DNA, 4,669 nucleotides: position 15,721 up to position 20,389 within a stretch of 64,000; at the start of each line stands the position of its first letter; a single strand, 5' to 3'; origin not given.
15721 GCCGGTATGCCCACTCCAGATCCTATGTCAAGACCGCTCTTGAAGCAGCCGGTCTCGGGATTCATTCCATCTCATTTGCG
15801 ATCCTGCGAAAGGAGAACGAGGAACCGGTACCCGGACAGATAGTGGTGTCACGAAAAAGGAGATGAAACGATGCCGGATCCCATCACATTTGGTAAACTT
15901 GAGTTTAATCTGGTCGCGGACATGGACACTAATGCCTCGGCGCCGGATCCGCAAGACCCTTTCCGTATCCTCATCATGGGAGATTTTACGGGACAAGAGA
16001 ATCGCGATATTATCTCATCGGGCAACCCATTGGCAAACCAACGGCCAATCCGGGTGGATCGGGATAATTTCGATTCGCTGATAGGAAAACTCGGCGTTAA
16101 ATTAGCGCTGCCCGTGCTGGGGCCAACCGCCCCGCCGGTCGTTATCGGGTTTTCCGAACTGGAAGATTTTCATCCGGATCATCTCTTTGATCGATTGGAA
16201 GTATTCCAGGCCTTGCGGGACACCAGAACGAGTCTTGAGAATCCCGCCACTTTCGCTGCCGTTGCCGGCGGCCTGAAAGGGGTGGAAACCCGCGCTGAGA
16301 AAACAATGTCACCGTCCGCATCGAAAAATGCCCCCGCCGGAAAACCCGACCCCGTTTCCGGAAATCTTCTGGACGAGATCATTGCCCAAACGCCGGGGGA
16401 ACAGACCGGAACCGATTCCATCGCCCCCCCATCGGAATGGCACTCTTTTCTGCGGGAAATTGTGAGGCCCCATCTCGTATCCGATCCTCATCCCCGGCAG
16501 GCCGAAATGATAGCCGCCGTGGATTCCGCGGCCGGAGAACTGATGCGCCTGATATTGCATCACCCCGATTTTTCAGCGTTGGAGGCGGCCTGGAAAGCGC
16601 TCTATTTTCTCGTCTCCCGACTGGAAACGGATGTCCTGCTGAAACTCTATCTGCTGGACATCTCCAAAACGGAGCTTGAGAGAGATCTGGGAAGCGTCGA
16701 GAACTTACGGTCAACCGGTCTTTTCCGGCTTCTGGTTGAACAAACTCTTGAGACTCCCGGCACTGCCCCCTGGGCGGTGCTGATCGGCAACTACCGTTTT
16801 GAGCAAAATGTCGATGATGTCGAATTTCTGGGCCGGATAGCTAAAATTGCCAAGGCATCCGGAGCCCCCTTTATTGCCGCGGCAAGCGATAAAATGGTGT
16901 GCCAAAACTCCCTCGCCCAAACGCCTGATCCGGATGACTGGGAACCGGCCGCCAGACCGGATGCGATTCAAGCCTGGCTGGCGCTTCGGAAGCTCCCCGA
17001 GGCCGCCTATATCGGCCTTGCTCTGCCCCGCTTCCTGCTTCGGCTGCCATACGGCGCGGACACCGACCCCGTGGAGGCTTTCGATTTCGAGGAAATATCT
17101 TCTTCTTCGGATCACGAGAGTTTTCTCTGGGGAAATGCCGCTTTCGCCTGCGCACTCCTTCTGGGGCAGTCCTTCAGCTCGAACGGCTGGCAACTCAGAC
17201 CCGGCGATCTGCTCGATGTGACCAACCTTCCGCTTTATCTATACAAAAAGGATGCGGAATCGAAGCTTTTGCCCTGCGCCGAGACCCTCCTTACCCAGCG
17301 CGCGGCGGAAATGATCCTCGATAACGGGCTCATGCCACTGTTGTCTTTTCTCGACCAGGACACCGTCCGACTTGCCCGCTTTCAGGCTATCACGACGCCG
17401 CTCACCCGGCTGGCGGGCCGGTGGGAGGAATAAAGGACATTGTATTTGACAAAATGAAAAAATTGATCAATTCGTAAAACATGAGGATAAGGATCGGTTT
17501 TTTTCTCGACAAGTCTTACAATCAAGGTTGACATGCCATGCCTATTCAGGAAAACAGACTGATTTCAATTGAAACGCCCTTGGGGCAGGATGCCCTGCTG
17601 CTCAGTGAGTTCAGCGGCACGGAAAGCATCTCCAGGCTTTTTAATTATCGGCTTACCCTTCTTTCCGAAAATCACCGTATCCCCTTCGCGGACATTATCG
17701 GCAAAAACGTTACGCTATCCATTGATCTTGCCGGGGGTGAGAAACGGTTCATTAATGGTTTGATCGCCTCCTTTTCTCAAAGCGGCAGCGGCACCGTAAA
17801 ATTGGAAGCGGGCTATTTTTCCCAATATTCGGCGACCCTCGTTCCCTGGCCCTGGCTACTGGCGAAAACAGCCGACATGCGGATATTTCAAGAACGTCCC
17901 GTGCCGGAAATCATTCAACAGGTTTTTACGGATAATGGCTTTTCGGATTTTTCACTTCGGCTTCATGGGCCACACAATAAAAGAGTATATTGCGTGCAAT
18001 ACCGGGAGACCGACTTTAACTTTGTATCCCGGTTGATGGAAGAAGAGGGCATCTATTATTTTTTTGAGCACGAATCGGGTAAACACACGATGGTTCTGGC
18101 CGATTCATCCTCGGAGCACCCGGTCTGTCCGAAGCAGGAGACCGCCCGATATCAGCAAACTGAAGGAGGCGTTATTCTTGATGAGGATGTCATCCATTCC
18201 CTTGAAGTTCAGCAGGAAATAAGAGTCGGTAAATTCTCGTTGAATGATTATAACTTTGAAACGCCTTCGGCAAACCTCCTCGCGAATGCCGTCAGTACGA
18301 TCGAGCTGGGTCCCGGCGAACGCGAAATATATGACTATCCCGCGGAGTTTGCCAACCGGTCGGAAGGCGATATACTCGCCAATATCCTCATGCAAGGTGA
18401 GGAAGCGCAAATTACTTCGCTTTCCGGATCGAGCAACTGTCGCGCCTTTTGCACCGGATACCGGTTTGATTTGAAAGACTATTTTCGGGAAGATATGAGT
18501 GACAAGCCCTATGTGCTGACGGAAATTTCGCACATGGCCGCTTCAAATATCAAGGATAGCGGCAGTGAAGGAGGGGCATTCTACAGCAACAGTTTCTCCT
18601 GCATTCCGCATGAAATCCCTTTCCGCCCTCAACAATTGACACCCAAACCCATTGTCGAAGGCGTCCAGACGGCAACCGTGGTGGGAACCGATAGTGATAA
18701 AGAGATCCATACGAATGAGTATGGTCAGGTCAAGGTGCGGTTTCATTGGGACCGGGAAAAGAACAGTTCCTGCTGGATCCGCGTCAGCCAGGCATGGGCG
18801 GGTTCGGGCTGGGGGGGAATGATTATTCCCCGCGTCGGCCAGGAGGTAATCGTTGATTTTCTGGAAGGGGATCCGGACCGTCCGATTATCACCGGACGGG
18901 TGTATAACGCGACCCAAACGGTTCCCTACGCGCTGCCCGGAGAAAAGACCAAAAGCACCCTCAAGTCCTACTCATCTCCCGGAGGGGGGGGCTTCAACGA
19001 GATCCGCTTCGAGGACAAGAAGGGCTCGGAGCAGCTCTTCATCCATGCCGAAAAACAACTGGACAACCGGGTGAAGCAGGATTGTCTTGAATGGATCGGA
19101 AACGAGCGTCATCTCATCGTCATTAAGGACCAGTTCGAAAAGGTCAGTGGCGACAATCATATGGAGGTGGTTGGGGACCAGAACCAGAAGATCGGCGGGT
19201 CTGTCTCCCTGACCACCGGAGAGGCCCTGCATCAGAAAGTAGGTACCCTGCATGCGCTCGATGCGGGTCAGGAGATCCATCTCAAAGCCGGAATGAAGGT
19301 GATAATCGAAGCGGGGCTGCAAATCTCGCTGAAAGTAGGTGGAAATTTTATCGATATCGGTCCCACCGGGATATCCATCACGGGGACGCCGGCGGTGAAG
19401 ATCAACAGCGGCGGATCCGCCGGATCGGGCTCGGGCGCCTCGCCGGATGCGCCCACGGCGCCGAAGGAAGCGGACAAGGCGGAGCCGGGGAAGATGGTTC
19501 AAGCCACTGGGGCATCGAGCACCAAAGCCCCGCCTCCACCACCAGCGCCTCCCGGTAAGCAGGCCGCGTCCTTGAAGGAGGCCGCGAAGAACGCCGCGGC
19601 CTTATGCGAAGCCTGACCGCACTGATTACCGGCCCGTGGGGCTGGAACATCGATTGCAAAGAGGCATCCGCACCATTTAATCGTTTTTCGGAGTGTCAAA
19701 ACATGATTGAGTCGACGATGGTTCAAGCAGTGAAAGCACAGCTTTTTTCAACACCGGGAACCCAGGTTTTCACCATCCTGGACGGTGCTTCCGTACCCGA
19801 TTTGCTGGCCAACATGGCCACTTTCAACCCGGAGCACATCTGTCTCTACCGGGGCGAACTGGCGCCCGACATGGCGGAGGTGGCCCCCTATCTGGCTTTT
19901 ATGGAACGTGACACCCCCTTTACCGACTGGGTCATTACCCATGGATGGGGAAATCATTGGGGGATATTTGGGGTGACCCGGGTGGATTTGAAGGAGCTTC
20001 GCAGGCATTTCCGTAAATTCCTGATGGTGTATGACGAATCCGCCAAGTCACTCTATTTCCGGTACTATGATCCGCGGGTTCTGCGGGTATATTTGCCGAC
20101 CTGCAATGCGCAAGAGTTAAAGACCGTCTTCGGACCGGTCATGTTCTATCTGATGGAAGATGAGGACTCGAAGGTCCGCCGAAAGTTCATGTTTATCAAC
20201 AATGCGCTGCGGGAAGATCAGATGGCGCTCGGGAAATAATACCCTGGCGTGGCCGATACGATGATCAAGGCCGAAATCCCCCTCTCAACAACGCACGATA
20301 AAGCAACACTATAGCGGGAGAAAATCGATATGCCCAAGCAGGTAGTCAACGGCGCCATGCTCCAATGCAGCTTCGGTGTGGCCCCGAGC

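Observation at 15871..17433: Extra sheath paralog: TssB-like head fused to a TssC-like body lacking the C-terminal ~110-120 aa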

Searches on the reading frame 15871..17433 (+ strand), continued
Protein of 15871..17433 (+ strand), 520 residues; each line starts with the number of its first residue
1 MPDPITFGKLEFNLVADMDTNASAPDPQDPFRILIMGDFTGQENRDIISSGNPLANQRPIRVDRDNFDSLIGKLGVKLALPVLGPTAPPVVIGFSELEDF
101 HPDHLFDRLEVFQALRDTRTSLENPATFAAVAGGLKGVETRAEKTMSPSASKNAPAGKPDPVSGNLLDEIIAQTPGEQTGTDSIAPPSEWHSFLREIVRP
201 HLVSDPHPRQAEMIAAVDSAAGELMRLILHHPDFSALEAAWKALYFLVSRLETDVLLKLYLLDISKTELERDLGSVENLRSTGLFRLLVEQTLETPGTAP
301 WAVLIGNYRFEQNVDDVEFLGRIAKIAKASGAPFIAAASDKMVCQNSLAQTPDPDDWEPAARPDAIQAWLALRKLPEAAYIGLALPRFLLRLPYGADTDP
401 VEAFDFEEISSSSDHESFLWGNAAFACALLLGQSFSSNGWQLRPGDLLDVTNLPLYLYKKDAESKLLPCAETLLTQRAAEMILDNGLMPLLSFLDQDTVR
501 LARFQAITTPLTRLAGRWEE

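Call 71: search_protein_families(library=ncbifam, proteins=[L056:13369-14937:+, L042:11782-13362:+, L020:11532-12008:+], max_evalue=0.001)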
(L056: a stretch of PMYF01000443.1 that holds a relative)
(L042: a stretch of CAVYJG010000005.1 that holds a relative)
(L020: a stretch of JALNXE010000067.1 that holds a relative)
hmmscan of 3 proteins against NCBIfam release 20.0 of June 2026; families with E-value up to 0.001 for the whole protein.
L056:13369-14937:+ (522 aa): 9 families
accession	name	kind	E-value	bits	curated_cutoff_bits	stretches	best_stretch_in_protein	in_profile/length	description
NF011529.0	PRK14968.1-3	equivalog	9.1e-18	64.4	162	1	161-276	35-155/198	putative methyltransferase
TIGR03534.1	RF_mod_PrmC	equivalog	5.2e-14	52.3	199.1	1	156-274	84-216/253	peptide chain release factor N(5)-glutamine methyltransferase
TIGR00536.1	hemK_fam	subfamily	2.2e-12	46.6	115.5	1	159-275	112-242/286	HemK family protein methyltransferase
TIGR00537.1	hemK_rel_arch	hypoth_equivalog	3.5e-11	43.1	87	1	161-281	20-144/179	HemK2/MTQ2 family protein methyltransferase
TIGR03533.1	L3_gln_methyl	equivalog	7.1e-10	38.7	229.7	1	151-275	112-249/284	50S ribosomal protein L3 N(5)-glutamine methyltransferase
NF011530.0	PRK14968.1-4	equivalog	1.6e-08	34.1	243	1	159-276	38-156/202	putative methyltransferase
TIGR03704.1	PrmC_rel_meth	equivalog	1.5e-07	31.1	248.8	1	165-275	91-214/251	putative protein N(5)-glutamine methyltransferase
NF011528.0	PRK14968.1-2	equivalog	3.6e-06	26.6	171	1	127-256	7-141/205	putative methyltransferase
NF011527.0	PRK14968.1-1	equivalog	0.00023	20.9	242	1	164-276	38-150/192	putative methyltransferase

L042:11782-13362:+ (526 aa): 11 families
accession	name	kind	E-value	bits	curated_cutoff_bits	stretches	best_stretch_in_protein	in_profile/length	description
NF041536.1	ArsM_DUF2284_UU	exception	1.4e-07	30.2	575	1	43-143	77-176/459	arsenite methyltransferase/DUF2284 domain selenoprotein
NF041537.1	ArsM_AhpD_UU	exception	5.7e-07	28.6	510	1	42-134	76-167/345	arsenite methyltransferase/AhpD domain selenoprotein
TIGR03534.1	RF_mod_PrmC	equivalog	1.3e-06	28.1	199.1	1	43-116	89-162/253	peptide chain release factor N(5)-glutamine methyltransferase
TIGR00091.1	TIGR00091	equivalog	1.3e-06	27.9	112.65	1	45-103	19-77/194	tRNA (guanosine(46)-N7)-methyltransferase TrmB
TIGR01983.1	UbiG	equivalog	1.5e-05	24.4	102.95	1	39-148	46-152/228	bifunctional 2-polyprenyl-6-hydroxyphenol methylase/3-demethylubiquinol 3-O-methyltransferase UbiG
NF047649.1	MTase_UXPK_star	exception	1.7e-05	24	460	1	45-122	80-158/283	methyltransferase/UXPK-star double selenoprotein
NF043040.1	corrin_prot_MT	hypoth_equivalog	3.6e-05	23.3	180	1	42-162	41-162/216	corrinoid protein-associated methyltransferase CpaM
NF001080.0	PRK00121.2-2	equivalog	0.00017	20.8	132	1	46-98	50-102/224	tRNA (guanosine(46)-N7)-methyltransferase TrmB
NF040539.1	AST_met_ArsM_2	exception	0.00018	21.5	240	1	43-146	57-163/262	putative arsinothricin biosynthesis methyltransferase ArsM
TIGR00536.1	hemK_fam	subfamily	0.00023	20.3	115.5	1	44-115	116-187/286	HemK family protein methyltransferase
TIGR03587.1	Pse_Me-ase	hypoth_equivalog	0.0006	20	112.05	1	46-123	47-118/204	pseudaminic acid biosynthesis-associated methylase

L020:11532-12008:+ (158 aa): 0 families

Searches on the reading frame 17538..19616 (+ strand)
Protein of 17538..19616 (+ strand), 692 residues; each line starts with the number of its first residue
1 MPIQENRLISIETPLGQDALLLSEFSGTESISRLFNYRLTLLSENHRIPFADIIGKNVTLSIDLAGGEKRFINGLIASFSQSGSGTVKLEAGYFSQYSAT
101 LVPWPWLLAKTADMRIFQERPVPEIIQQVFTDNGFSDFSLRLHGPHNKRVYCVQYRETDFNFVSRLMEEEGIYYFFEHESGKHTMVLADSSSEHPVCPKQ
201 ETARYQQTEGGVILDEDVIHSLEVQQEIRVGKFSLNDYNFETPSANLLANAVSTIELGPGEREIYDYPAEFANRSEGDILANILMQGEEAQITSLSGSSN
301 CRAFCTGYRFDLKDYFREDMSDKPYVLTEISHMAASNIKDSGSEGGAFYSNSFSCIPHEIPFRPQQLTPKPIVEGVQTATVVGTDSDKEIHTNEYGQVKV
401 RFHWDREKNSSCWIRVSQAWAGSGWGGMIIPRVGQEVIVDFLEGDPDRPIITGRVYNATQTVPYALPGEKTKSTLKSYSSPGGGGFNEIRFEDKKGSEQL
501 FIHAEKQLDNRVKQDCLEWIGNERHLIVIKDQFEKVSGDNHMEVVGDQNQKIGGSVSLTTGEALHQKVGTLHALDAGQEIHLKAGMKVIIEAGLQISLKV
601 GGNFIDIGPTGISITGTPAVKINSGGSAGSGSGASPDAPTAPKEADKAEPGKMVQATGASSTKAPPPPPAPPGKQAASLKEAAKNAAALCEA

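Call 6: search_protein_families(library=pfam, proteins=[window:17538-19616:+], max_evalue=0.01)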
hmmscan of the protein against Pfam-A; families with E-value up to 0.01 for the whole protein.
window:17538-19616:+ (692 aa): 4 families
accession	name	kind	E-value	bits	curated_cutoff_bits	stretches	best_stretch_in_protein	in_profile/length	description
PF05954.17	Phage_GPD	-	1.4e-94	317.2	30.1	1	28-337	1-304/305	Phage tail baseplate hub (GPD)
PF22178.3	Gp5_trimer_C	-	1.2e-32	112.8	30.9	1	473-580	1-110/112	Bacteriophage T4 gp5 C-terminal trimerisation domain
PF04717.18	Phage_base_V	-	5.6e-15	55.9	23.8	1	391-456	10-75/75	Type VI secretion system/phage-baseplate injector OB domain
PF20093.5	DUF6484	-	0.00021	22.3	27.6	1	433-455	39-61/61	Domain of unknown function (DUF6484)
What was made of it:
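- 17538..19616 (+): vgrG, the downstream neighbour. call 6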

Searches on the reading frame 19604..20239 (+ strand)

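Call 6: search_protein_families(library=pfam, proteins=[window:19604-20239:+], max_evalue=0.01)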
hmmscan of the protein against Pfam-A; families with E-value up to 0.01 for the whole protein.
window:19604-20239:+ (211 aa): 1 family
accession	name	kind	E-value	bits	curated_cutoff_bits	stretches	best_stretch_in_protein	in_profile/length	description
PF13503.11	DUF4123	-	2.1e-30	105.8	25.8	1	56-173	2-118/119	Domain of unknown function (DUF4123)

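Call 71: search_protein_families(library=ncbifam, proteins=[window:19604-20239:+], max_evalue=0.001)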
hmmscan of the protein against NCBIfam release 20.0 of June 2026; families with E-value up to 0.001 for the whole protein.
window:19604-20239:+ (211 aa): 1 family
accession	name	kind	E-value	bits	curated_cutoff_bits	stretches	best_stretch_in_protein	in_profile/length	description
NF053803.1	Tla1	equivalog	1.5e-08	34.6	200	1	42-193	4-162/245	toxin Tle1 chaperone Tla1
